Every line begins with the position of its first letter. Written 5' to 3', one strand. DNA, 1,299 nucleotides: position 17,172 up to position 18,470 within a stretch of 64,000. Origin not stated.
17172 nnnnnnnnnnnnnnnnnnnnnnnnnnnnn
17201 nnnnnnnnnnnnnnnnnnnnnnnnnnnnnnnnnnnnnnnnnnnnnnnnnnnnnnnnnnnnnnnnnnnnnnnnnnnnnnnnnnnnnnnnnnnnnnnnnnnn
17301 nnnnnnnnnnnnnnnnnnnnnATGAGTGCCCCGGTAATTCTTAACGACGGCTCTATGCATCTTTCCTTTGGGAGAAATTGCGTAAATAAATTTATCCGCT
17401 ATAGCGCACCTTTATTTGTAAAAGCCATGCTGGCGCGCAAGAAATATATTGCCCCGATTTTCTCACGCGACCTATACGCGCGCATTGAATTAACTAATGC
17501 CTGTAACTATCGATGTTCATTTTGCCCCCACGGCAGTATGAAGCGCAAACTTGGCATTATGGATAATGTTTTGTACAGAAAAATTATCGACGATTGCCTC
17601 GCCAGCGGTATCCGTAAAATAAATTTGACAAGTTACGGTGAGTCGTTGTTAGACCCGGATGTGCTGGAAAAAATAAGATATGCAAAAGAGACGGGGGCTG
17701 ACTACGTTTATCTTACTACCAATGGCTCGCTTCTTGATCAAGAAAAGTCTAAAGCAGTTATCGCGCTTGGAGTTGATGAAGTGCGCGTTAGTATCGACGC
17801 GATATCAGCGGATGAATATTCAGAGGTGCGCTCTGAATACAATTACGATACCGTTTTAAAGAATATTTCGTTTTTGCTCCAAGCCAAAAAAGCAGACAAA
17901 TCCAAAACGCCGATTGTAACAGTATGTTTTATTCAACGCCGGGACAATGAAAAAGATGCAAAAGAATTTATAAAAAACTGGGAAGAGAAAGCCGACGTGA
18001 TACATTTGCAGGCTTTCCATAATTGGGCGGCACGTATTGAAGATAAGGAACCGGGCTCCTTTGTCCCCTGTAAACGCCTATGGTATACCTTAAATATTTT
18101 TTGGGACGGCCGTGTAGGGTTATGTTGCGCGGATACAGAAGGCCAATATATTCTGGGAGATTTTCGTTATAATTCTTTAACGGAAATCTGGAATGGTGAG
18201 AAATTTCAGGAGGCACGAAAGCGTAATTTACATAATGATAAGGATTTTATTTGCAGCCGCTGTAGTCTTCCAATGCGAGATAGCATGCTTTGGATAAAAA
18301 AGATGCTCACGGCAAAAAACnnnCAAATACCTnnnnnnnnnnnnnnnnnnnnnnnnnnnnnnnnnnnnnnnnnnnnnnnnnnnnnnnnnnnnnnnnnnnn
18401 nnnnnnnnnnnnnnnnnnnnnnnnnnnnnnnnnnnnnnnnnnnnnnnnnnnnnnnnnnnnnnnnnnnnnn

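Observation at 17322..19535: Three paralogous SPASM/twitch radical SAM enzymes with a W-[DN]-G...CC signature in a sugar, not peptide, context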

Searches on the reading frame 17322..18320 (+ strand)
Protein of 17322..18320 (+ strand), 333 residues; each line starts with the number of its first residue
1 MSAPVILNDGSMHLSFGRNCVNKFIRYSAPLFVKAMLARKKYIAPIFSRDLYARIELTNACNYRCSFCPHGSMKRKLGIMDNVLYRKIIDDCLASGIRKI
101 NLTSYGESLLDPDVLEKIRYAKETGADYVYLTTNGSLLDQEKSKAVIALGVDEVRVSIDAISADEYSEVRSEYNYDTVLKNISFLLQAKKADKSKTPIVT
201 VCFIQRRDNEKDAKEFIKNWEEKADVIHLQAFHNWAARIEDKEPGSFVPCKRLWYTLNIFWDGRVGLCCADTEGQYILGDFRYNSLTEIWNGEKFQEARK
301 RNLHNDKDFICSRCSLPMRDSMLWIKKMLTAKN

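Call 3: search_protein_families(library=pfam, proteins=[window:17322-18320:+], max_evalue=0.01)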
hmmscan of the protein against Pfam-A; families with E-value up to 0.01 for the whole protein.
window:17322-18320:+ (333 aa): 2 families
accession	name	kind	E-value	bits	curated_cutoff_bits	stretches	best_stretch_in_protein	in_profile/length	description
PF04055.27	Radical_SAM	-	1.3e-17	64.9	29.5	1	55-217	1-163/166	Radical SAM superfamily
PF13186.11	SPASM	-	2.4e-14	53.8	21.5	1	250-314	1-66/67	Iron-sulfur cluster-binding domain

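Call 4: search_protein_families(library=ncbifam, proteins=[window:17322-18320:+], max_evalue=0.01)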
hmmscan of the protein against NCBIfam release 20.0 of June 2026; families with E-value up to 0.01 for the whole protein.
window:17322-18320:+ (333 aa): 57 families (the best 25 are shown)
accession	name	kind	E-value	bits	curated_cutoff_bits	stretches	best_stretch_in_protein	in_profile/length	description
TIGR04317.1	W_rSAM_matur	equivalog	2.2e-35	122.4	380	1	55-219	8-170/349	tungsten cofactor oxidoreductase radical SAM maturase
TIGR04321.1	spiroSPASM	subfamily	2.9e-26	92.2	250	1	52-314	232-502/510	spiro-SPASM protein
TIGR04311.1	rSAM_Geo_metal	subfamily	5.9e-25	88.2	400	2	55-220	7-173/423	radical SAM/SPASM family putative metalloenzyme maturase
TIGR02668.1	moaA_archaeal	equivalog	1.4e-22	80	325.25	1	53-229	12-183/303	GTP 3',8-cyclase MoaA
TIGR02666.1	moaA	equivalog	3.9e-21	75.4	284.05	1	52-223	11-183/336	GTP 3',8-cyclase MoaA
NF001199.0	PRK00164.2-1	equivalog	6.7e-20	71.4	231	1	53-229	14-184/308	GTP 3',8-cyclase MoaA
NF033640.1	N_Twi_rSAM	subfamily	1.9e-15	56.9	170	2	250-315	5-70/398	twitch domain-containing radical SAM protein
TIGR03962.1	mycofact_rSAM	equivalog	5e-14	52.2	265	1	55-200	16-159/339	mycofactocin radical SAM maturase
TIGR04055.1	rSAM_NirJ2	equivalog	1.6e-13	50.9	500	1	57-173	6-120/326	putative heme d1 biosynthesis radical SAM protein NirJ2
TIGR04054.1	rSAM_NirJ1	equivalog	4.8e-13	48.5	650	1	56-183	41-167/387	putative heme d1 biosynthesis radical SAM protein NirJ1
TIGR04347.1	pseudo_SAM_Halo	equivalog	1.3e-12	47.8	525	1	56-183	43-169/390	TIGR04347 family pseudo-SAM/SPASM protein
TIGR04545.1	rSAM_ahbD_hemeb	equivalog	1.6e-12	47.6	500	1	56-189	5-138/339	heme b synthase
TIGR04251.1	SCM_rSAM_ScmF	equivalog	2.4e-12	46.9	400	1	56-189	9-145/353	SynChlorMet cassette radical SAM/SPASM protein ScmF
NF038283.1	viperin_w_prok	equivalog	2.4e-12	46.6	180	1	57-219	8-177/281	viperin family antiviral radical SAM protein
TIGR04051.1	rSAM_NirJ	equivalog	3.8e-12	45.9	515.45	1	57-218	8-161/354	heme d1 biosynthesis radical SAM protein NirJ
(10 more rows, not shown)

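Call 13: find_homologous_proteins(query=window:17322-18320:+, max_evalue=1e-10)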
Query window:17322-18320:+ (333 aa): 243 proteins with E <= 1e-10 among 1508 candidates; the best 120 are listed.
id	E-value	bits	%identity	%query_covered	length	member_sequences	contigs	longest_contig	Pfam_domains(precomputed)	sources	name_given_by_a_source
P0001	2.7e-222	755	99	100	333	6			PF13186.12,PF04055.28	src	-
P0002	1.6e-179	614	78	100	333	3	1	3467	PF13186.12,PF04055.28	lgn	-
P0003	1.7e-137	476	59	99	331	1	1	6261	PF13186.12,PF04055.28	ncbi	ncbi:MAG: radical SAM/SPASM domain-containing protein [Candidatus Omnitrophota bacterium]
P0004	3.0e-128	446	57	99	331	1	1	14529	PF13186.12,PF04055.28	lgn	-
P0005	5.1e-74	267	42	83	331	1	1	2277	PF13186.12,PF04055.28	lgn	-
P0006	6.1e-68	247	39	84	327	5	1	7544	PF13186.12,PF04055.28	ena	-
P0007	1.7e-63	233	40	84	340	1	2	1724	PF13186.12,PF04055.28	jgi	jgi:radical SAM protein with 4Fe4S-binding SPASM domain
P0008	1.2e-58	217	42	75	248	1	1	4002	PF13186.12,PF04055.28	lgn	-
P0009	1.3e-52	197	38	80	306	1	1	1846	PF13186.12,PF04055.28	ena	-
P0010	9.7e-52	194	39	76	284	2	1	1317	PF13186.12,PF04055.28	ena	-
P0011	8.9e-51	191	34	86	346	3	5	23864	PF13186.12,PF04055.28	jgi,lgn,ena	-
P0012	4.1e-50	189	36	80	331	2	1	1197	PF13186.12,PF04055.28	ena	-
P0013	2.4e-49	186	38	80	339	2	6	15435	PF13186.12,PF04055.28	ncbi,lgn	-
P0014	3.2e-49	186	36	80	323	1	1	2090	PF13186.12,PF04055.28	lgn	-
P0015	5.0e-48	182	35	89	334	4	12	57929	PF13186.12,PF04055.28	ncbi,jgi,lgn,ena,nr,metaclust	ncbi:radical SAM protein [Candidatus Woesearchaeota archaeon]|nr:radical SAM protein [Candidatus Woe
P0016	4.4e-46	176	38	82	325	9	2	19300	PF13186.12,PF04055.28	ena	-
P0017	1.9e-45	173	36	82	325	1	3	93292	PF13186.12,PF04055.28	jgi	jgi:radical SAM protein with 4Fe4S-binding SPASM domain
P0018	6.3e-45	172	35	81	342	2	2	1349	PF13186.12,PF04055.28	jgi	jgi:radical SAM protein with 4Fe4S-binding SPASM domain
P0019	1.1e-44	171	36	87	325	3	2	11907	PF13186.12,PF04055.28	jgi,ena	-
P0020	1.9e-44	170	35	86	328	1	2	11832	PF13186.12,PF04055.28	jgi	jgi:MoaA/NifB/PqqE/SkfB family radical SAM enzyme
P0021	3.1e-44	169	37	82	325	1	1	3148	PF13186.12,PF04055.28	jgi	jgi:radical SAM protein with 4Fe4S-binding SPASM domain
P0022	3.2e-44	169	35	82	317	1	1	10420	PF13186.12,PF04055.28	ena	-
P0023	5.7e-44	169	35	82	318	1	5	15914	PF13186.12,PF04055.28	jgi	jgi:radical SAM protein with 4Fe4S-binding SPASM domain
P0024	6.9e-44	168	34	83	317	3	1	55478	PF13186.12,PF04055.28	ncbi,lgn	-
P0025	8.6e-44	168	34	83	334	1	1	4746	PF13186.12,PF04055.28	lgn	-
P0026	1.0e-43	168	34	81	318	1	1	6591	PF13186.12,PF04055.28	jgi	jgi:radical SAM protein with 4Fe4S-binding SPASM domain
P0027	3.9e-43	166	37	79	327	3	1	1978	PF13186.12,PF04055.28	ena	-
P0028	4.3e-43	166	35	82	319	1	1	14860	PF13186.12,PF04055.28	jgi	jgi:MoaA/NifB/PqqE/SkfB family radical SAM enzyme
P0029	6.1e-43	165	34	82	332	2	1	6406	PF13186.12,PF04055.28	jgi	jgi:radical SAM protein with 4Fe4S-binding SPASM domain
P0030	7.0e-43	165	38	82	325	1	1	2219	PF13186.12,PF04055.28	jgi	jgi:radical SAM protein with 4Fe4S-binding SPASM domain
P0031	8.6e-43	165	39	82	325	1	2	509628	PF13186.12,PF04055.28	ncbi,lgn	-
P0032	9.0e-43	165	36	87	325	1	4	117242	PF13186.12,PF04055.28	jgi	-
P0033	1.1e-42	164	34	87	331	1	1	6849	PF13186.12,PF04055.28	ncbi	-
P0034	1.2e-42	164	37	82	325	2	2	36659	PF13186.12,PF04055.28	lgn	-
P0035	2.0e-42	163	35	78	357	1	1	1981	PF13186.12,PF04055.28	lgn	-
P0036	5.3e-42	162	36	78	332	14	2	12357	PF13186.12,PF04055.28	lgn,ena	-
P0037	5.6e-42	162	34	85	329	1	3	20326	PF13186.12,PF04055.28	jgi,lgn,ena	-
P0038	7.4e-42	162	35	82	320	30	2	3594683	PF13186.12,PF04055.28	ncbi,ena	-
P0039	9.9e-42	161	36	78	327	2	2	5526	PF13186.12,PF04055.28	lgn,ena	-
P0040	1.1e-41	161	32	82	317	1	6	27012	PF13186.12,PF04055.28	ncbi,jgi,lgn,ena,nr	ncbi:MAG TPA: radical SAM protein [Acidobacteriota bacterium]|nr:radical SAM protein [Acidobacteriot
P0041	3.1e-41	160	35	82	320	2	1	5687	PF13186.12,PF04055.28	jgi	jgi:radical SAM protein with 4Fe4S-binding SPASM domain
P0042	3.2e-41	160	36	82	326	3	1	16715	PF13186.12,PF04055.28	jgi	jgi:radical SAM protein with 4Fe4S-binding SPASM domain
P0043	8.3e-41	158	33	82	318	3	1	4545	PF13186.12,PF04055.28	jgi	jgi:radical SAM protein with 4Fe4S-binding SPASM domain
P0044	1.3e-40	158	33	86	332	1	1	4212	PF13186.12,PF04055.28,PF13353.12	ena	-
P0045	1.3e-40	158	35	82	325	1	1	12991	PF13186.12,PF04055.28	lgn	-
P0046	1.7e-40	157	35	82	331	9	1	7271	PF13186.12,PF04055.28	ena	-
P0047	7.6e-40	155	34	80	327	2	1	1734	PF13186.12,PF04055.28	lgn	-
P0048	1.1e-39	155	34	78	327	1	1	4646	PF13186.12,PF04055.28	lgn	-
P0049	1.6e-39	154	36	82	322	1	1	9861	PF13186.12,PF04055.28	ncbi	-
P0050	4.4e-39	153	32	82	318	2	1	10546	PF13186.12,PF04055.28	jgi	jgi:radical SAM protein with 4Fe4S-binding SPASM domain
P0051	1.4e-38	151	36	82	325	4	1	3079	PF13186.12,PF04055.28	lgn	-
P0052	1.5e-38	151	37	82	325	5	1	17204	PF13186.12,PF04055.28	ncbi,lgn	-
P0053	1.9e-38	150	32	80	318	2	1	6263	PF13186.12,PF04055.28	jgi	jgi:sulfatase maturation enzyme AslB (radical SAM superfamily)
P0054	3.6e-38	150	32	81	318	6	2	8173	PF13186.12,PF04055.28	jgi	jgi:radical SAM protein with 4Fe4S-binding SPASM domain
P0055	2.4e-37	147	31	79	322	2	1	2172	PF13186.12,PF04055.28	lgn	-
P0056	2.6e-37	147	32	81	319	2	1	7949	PF13186.12,PF04055.28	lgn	-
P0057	3.0e-37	147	33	78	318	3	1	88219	PF13186.12,PF04055.28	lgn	-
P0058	6.8e-37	145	33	78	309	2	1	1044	PF13186.12,PF04055.28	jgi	jgi:radical SAM protein with 4Fe4S-binding SPASM domain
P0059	9.7e-37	145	32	92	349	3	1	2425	PF13186.12,PF04055.28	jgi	-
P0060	1.3e-36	144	31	78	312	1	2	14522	PF13186.12,PF04055.28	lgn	-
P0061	1.4e-36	144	31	78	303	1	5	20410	PF13186.12,PF04055.28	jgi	-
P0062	2.3e-36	144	32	78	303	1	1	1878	PF13186.12,PF04055.28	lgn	-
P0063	3.0e-36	143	33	80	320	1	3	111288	PF13186.12,PF04055.28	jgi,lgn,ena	-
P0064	3.0e-36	143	32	78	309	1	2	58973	PF13186.12,PF04055.28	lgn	-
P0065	7.9e-36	142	36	76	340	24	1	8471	PF13186.12,PF04055.28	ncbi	-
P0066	9.9e-36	141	34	78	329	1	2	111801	PF13186.12,PF04055.28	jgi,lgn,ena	-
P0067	1.7e-35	141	31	81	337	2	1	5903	PF13186.12,PF04055.28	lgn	-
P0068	2.1e-35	140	33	78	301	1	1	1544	PF13186.12,PF04055.28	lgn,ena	-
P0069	2.6e-35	140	35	76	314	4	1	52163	PF13186.12,PF04055.28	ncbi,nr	ncbi:MAG: radical SAM protein [Desulfovibrio sp.]|nr:radical SAM protein [Desulfovibrio sp.]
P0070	3.6e-35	140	30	93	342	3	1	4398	PF13186.12,PF04055.28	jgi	-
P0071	2.9e-34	137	33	87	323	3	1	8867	PF13186.12,PF04055.28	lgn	-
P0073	5.8e-34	136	33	74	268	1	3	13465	PF13186.12,PF04055.28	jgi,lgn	-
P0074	6.2e-34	136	33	78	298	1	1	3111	PF13186.12,PF04055.28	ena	-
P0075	8.1e-34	135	33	78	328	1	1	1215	PF13186.12,PF04055.28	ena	-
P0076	8.7e-34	135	31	80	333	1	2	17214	PF13186.12,PF04055.28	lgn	-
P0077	1.4e-33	134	32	79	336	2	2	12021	PF13186.12,PF04055.28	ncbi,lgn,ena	-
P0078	1.4e-33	134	30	78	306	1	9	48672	PF13186.12,PF04055.28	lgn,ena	-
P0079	1.4e-33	134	35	79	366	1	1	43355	PF13186.12,PF04055.28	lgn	-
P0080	1.7e-33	134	34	80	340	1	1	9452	PF13186.12,PF04055.28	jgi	jgi:radical SAM protein with 4Fe4S-binding SPASM domain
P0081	3.7e-33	133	34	78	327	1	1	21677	PF13186.12,PF04055.28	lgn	-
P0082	3.8e-33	133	33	76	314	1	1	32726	PF13186.12,PF04055.28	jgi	jgi:radical SAM protein with 4Fe4S-binding SPASM domain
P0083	3.9e-33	133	31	79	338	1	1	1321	PF13186.12,PF04055.28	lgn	-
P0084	7.9e-33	132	32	78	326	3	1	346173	PF13186.12,PF04055.28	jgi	-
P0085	1.2e-32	131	31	80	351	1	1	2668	PF13186.12,PF04055.28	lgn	-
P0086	1.7e-32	131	32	78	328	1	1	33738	PF13186.12,PF04055.28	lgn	-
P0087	1.9e-32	131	33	69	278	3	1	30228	PF13186.12,PF04055.28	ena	-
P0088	2.2e-32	130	36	78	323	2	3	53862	PF13186.12,PF04055.28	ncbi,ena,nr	ncbi:MAG TPA: radical SAM/SPASM domain-containing protein [Candidatus Omnitrophota bacterium]|nr:rad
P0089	3.9e-32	130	31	81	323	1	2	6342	PF13186.12,PF04055.28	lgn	-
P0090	4.7e-32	129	30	84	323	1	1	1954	PF13186.12,PF04055.28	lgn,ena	-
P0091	7.1e-32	129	31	83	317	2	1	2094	PF13186.12,PF04055.28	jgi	jgi:MoaA/NifB/PqqE/SkfB family radical SAM enzyme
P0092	2.3e-31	127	32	85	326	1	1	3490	PF13186.12,PF04055.28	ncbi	-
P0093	3.6e-31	127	30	78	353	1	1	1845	PF13186.12,PF04055.28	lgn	-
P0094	3.6e-31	126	34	78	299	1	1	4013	PF13186.12,PF04055.28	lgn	-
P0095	3.9e-31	126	28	78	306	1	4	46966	PF13186.12,PF04055.28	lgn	-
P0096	5.0e-31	126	31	83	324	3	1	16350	PF13186.12,PF04055.28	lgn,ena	-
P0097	6.0e-31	126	31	81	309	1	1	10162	PF13186.12,PF04055.28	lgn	-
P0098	1.3e-30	125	32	78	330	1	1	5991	PF13186.12,PF04055.28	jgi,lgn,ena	-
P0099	3.8e-30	123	34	81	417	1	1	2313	PF13186.12,PF04055.28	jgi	jgi:radical SAM protein with 4Fe4S-binding SPASM domain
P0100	4.5e-30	123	34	78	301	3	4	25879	PF13186.12,PF04055.28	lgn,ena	-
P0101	5.7e-30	123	32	77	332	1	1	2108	PF13186.12,PF04055.28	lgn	-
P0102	1.1e-29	122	30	78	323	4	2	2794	PF13186.12,PF04055.28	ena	-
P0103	1.8e-29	121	29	78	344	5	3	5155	PF13186.12,PF04055.28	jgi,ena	jgi:MoaA/NifB/PqqE/SkfB family radical SAM enzyme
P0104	3.5e-29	120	29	81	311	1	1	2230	PF13186.12,PF04055.28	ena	-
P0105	4.2e-29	120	29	78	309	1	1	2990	PF13186.12,PF04055.28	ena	-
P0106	4.4e-29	120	30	71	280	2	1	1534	PF13186.12,PF04055.28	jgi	-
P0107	5.8e-29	119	30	67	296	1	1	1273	PF13186.12,PF04055.28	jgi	jgi:MoaA/NifB/PqqE/SkfB family radical SAM enzyme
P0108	6.0e-29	119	32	78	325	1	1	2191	PF13186.12,PF04055.28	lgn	-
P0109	6.1e-29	119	27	78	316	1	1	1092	PF13186.12,PF04055.28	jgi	jgi:radical SAM protein with 4Fe4S-binding SPASM domain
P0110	7.7e-29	119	30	81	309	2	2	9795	PF13186.12,PF04055.28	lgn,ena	-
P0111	7.7e-29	119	29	80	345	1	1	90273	PF13186.12,PF04055.28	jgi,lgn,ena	-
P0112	1.1e-28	118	29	77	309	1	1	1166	PF13186.12,PF04055.28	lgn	-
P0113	1.2e-28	118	32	80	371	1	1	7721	PF13186.12,PF04055.28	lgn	-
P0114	1.6e-28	118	31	78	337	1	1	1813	PF13186.12,PF04055.28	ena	-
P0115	2.5e-28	117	29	78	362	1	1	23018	PF13186.12,PF04055.28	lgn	-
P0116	2.9e-28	117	30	81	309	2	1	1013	PF13186.12,PF04055.28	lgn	-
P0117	3.7e-28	117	28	78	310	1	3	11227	PF13186.12,PF04055.28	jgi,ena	-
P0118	8.3e-28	115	29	81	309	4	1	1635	PF13186.12,PF04055.28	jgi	jgi:radical SAM protein with 4Fe4S-binding SPASM domain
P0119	9.8e-28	115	29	80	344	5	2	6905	PF13186.12,PF04055.28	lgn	-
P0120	1.2e-27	115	30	80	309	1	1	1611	PF13186.12,PF04055.28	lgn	-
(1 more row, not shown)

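Call 14: search_solved_structures(query=window:17322-18320:+, max_evalue=0.001, show_alignments=1)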
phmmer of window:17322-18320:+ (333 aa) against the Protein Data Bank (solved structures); distinct sequences matched with E-value up to 0.001: 9.
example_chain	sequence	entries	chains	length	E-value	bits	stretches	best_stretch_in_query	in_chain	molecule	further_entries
4m7t_A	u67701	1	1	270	1.7e-09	40.4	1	53-158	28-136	BtrN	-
4m7s_A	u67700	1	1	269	2.9e-09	39.6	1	54-158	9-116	BtrN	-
8wm2_A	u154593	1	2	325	2.5e-08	36.6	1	45-168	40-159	Fe-S radical SAM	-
1tv7_A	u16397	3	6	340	3e-05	26.4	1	50-184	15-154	Molybdenum cofactor biosynthesis protein A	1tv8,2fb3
6c8v_A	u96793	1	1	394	3.2e-05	26.3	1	55-167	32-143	Coenzyme PQQ synthesis protein E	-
2fb2_A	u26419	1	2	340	9.5e-05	24.8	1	51-184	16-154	Molybdenum cofactor biosynthesis protein A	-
7vob_C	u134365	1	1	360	0.00016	24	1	48-170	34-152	Cytosylglucuronate decarboxylase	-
7voc_C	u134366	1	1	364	0.00017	24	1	48-170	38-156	Cytosylglucuronate decarboxylase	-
6efn_A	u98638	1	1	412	0.0009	21.6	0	53-171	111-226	Sporulation killing factor maturation protein SkfB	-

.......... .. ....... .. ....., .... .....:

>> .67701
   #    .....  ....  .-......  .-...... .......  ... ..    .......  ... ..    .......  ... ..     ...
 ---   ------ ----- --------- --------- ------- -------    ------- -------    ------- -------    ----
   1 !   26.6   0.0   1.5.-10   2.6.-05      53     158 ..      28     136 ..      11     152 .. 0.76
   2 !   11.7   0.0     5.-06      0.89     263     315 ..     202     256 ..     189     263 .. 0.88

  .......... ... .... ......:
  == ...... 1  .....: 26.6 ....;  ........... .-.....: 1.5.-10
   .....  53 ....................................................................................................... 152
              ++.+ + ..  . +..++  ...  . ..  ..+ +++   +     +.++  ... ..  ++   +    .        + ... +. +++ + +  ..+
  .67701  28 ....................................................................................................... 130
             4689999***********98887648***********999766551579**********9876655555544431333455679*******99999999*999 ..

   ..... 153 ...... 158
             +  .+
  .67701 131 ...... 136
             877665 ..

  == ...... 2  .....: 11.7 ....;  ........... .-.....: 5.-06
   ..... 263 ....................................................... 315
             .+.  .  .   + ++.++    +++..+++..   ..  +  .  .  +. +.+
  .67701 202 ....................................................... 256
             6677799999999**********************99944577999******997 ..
